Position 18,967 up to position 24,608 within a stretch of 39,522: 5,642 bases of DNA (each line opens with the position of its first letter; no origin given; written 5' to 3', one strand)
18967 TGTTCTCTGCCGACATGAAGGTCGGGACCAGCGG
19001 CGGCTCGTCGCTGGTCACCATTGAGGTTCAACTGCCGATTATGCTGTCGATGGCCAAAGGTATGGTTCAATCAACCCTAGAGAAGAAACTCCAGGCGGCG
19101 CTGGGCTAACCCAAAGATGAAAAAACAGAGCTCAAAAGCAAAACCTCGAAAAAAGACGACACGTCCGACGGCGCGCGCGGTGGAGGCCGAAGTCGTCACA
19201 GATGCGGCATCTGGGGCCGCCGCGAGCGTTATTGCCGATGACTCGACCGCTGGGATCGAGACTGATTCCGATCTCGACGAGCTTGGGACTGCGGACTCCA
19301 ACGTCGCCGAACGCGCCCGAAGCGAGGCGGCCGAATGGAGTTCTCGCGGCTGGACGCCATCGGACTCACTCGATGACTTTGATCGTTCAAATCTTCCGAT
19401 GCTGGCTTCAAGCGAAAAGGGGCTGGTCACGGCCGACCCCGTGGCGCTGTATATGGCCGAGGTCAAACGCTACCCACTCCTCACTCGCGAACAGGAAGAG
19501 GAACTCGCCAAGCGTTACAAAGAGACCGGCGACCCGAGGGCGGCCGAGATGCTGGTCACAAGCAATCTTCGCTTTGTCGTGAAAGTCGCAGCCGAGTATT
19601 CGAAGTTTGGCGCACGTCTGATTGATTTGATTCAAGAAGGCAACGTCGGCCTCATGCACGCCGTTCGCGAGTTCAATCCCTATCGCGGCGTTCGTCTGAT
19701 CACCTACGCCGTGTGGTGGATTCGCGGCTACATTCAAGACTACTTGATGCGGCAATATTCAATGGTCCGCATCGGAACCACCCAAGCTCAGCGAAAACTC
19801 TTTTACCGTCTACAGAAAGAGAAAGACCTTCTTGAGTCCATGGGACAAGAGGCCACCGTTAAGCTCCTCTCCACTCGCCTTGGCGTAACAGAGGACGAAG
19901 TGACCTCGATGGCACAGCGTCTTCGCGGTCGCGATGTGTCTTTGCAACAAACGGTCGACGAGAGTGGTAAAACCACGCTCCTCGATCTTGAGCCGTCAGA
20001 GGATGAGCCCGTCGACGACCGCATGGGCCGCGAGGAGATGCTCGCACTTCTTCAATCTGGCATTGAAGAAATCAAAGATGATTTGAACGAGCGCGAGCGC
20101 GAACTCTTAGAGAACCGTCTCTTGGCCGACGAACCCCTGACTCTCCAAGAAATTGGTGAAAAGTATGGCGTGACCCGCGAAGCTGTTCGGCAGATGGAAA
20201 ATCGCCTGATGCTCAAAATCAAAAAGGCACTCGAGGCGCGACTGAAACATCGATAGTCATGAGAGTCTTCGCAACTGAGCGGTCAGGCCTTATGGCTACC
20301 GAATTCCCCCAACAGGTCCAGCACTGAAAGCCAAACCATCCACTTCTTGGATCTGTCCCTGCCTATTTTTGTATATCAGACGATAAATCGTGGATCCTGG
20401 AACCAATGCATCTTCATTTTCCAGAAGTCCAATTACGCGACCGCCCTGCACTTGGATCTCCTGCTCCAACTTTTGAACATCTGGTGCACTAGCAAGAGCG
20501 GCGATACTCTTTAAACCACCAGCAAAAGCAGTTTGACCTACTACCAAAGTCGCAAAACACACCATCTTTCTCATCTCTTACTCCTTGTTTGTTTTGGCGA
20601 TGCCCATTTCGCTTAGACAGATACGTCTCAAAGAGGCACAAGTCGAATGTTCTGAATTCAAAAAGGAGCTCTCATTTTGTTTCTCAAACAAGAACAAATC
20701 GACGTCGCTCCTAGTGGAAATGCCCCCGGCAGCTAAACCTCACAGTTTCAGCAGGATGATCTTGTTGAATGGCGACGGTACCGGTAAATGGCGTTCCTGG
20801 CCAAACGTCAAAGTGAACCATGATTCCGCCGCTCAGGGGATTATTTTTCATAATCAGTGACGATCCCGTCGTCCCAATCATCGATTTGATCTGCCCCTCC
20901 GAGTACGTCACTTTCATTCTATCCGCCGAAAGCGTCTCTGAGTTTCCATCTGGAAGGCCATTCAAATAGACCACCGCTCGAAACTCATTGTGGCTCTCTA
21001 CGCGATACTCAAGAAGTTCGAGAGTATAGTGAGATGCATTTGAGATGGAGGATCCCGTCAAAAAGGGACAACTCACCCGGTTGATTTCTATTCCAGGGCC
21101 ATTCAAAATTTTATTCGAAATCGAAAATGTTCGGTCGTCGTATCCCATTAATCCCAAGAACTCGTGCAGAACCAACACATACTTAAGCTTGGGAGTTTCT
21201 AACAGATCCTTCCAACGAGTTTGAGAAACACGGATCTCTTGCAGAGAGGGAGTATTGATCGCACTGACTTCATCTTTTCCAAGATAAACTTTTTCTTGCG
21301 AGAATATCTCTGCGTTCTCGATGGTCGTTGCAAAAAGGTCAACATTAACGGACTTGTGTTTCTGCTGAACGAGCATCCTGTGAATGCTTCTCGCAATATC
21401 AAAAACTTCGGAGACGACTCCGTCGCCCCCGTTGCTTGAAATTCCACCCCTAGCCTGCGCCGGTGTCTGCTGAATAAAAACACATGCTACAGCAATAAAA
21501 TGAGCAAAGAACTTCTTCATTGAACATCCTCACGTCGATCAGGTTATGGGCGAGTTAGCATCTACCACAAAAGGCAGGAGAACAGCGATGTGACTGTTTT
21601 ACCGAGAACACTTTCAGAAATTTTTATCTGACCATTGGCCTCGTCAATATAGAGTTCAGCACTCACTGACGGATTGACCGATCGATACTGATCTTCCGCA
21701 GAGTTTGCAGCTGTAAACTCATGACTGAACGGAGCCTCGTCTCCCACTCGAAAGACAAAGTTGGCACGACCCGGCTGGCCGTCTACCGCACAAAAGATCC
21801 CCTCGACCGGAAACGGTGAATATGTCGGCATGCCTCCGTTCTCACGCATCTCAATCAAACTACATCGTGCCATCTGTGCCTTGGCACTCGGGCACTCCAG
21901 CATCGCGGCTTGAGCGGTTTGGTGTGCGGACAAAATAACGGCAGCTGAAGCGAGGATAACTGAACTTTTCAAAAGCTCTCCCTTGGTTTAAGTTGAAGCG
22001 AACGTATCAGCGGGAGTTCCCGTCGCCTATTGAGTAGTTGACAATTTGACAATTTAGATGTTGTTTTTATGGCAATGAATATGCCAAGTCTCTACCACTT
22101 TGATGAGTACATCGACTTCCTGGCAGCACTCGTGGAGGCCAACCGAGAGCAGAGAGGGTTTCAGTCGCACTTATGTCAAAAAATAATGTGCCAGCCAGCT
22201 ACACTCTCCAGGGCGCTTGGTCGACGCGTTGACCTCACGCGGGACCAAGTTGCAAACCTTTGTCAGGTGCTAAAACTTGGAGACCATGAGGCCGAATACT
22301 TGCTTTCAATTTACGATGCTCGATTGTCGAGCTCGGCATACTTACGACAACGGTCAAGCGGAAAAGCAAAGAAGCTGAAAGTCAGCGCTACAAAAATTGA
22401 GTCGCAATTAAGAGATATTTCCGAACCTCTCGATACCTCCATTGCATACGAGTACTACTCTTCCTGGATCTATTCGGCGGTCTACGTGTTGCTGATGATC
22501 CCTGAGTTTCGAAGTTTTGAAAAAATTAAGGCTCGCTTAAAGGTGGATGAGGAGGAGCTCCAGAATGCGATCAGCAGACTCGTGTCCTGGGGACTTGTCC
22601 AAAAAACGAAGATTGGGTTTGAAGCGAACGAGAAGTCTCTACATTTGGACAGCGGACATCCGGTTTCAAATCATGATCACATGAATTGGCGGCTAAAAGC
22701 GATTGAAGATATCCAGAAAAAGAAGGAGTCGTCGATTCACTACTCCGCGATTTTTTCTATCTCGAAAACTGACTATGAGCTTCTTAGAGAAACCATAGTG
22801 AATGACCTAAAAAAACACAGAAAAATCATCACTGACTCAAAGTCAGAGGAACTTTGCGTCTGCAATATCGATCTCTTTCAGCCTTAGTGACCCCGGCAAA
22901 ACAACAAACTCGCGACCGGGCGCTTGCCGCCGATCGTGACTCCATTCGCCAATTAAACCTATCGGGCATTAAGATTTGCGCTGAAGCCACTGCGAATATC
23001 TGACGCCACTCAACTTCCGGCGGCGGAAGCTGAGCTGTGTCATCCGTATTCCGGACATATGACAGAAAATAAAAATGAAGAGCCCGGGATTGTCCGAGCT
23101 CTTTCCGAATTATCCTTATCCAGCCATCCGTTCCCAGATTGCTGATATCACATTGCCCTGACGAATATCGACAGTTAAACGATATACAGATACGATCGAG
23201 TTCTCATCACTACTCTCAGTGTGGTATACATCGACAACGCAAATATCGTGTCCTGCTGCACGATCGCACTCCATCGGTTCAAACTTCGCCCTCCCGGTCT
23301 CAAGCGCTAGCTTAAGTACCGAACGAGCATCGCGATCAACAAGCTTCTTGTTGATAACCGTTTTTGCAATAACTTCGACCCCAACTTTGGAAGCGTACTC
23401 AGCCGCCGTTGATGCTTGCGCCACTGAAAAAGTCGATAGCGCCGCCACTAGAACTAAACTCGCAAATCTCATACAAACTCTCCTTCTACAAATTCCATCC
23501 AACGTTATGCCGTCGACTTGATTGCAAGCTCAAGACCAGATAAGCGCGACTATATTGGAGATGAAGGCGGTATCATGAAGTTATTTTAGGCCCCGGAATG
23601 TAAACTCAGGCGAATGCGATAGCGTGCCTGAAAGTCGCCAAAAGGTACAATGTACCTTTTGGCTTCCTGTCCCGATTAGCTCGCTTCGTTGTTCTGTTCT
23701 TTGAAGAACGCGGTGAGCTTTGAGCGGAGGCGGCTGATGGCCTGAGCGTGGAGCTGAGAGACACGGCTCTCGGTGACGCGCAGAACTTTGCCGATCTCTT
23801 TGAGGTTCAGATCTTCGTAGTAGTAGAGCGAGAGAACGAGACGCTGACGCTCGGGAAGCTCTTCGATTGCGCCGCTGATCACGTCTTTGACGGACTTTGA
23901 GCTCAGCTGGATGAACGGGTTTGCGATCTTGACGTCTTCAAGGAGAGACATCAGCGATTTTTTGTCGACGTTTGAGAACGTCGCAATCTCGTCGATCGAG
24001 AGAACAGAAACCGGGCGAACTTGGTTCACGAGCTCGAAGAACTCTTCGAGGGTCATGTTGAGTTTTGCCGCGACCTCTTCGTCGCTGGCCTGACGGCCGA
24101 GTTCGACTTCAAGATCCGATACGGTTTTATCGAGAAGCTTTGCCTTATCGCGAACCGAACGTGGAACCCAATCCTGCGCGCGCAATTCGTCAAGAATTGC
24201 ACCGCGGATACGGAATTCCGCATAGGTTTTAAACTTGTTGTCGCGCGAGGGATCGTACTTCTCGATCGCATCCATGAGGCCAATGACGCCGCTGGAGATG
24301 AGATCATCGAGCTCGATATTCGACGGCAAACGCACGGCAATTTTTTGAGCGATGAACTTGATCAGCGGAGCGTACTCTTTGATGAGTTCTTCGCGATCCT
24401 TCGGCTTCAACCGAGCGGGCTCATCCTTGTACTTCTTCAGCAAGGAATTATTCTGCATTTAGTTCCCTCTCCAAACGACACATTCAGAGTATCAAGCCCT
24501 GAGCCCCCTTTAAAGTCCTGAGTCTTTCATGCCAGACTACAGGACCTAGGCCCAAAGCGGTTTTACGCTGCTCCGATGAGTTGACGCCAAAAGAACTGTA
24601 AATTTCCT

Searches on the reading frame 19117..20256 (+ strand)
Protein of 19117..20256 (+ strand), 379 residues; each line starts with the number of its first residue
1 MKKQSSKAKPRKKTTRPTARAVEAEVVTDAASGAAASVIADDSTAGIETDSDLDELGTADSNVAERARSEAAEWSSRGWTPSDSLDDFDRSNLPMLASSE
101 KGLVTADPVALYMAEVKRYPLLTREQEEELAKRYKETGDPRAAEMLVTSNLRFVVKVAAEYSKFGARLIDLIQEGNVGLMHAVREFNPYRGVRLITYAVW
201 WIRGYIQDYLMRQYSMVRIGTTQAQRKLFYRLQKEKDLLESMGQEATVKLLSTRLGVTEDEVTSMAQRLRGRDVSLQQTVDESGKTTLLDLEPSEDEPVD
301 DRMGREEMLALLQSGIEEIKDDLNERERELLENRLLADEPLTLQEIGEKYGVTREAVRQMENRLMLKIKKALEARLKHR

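Call 28: search_protein_families(library=ncbifam, proteins=[window:19117-20256:+], max_evalue=0.001)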
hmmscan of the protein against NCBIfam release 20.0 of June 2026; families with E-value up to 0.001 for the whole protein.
window:19117-20256:+ (379 aa): 47 families (the best 25 are shown)
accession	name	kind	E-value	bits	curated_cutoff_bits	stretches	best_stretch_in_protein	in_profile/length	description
TIGR02392.1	rpoH_proteo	equivalog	2.8e-86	289.5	323.1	1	110-373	4-269/270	RNA polymerase sigma factor RpoH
NF005143.0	PRK06596.1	subfamily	9.6e-84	281.2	241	1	106-374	13-283/285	RNA polymerase factor sigma-32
NF005693.0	PRK07500.1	equivalog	2.2e-65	220.6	315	1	118-376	17-281/289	RNA polymerase factor sigma-32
TIGR02394.1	rpoS_proteo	equivalog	7.4e-52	176.6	378.7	1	103-374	9-276/285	RNA polymerase sigma factor RpoS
NF004207.0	PRK05657.1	equivalog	7.3e-51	173.4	394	1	96-374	45-319/329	RNA polymerase sigma factor RpoS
NF006666.0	PRK09210.1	equivalog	2e-45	155.7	572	1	98-370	90-358/370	RNA polymerase sigma factor RpoD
TIGR02393.1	RpoD_Cterm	equivalog_domain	3.3e-41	141.4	354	1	142-372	1-228/238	RNA polymerase sigma factor RpoD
NF041931.2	MzaA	equivalog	3.4e-41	141.9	800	1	141-370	475-703/726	MZA anti-phage system associated sigma-70 family RNA polymerase sigma factor MzaA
TIGR02997.1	Sig70-cyanoRpoD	subfamily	3.9e-41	141.3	384.5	1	141-368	74-297/298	RNA polymerase sigma factor, RpoD/SigA family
NF004208.0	PRK05658.1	equivalog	8.8e-41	140.6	555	2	141-370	392-618/631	RNA polymerase sigma factor RpoD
NF004562.0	PRK05901.1-4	equivalog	2.3e-38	132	779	1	143-372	318-544/571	RNA polymerase sigma factor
NF004561.0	PRK05901.1-3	equivalog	4.1e-37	128.5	582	2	141-369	299-524/537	RNA polymerase sigma factor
NF004560.0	PRK05901.1-1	equivalog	9.8e-36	123.9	711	1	141-370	278-504/516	RNA polymerase sigma factor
NF005920.0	PRK07921.1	subfamily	1.2e-35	123.1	464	1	141-371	90-317/328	RNA polymerase sigma factor SigB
NF005785.0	PRK07598.1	equivalog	7.8e-35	120.5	554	1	137-370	172-400/415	RNA polymerase sigma factor SigC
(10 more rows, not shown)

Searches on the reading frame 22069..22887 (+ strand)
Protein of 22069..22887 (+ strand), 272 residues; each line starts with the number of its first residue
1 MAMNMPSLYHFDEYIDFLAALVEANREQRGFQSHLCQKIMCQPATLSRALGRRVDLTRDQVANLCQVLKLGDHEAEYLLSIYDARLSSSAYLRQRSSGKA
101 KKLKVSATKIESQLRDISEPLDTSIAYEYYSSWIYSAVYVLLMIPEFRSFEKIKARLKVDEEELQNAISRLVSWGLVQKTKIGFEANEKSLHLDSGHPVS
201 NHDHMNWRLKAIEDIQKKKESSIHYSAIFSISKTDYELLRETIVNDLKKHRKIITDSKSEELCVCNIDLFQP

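Call 55: search_protein_families(library=pfam, proteins=[window:22069-22887:+], max_evalue=0.01)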
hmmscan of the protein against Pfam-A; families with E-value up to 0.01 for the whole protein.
window:22069-22887:+ (272 aa): 3 families
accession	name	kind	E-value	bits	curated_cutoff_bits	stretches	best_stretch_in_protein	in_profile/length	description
PF14394.12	DUF4423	-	2.6e-19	70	30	1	121-270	10-163/165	Domain of unknown function (DUF4423)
PF24409.1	wHTH-PRTase_assc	-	0.0022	18.4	27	0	147-180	11-44/83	wHTH-PRTase associated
PF13560.12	HTH_31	-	0.0066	17.2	27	0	23-77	7-63/64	Helix-turn-helix domain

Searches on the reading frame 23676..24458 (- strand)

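Call 55: search_protein_families(library=pfam, proteins=[window:23676-24458:-], max_evalue=0.01)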
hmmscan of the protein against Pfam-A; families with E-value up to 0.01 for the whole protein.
window:23676-24458:- (260 aa): 5 families
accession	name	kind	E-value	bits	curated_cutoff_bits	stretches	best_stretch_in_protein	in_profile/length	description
PF04545.22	Sigma70_r4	-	1.3e-18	66.6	24.1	1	197-245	1-49/50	Sigma-70, region 4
PF04542.20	Sigma70_r2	-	7.2e-18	64.6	24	1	25-97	1-70/71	Sigma-70 region 2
PF08281.18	Sigma70_r4_2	-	9.3e-10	38.5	25.7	1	194-244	4-54/54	Sigma-70, region 4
PF04539.22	Sigma70_r3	-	1.7e-08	34.9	25.3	1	109-181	6-74/78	Sigma-70 region 3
PF04297.20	UPF0122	-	6.8e-05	23.5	22.7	1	201-236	18-53/101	Putative helix-turn-helix protein, YlxM / p13 like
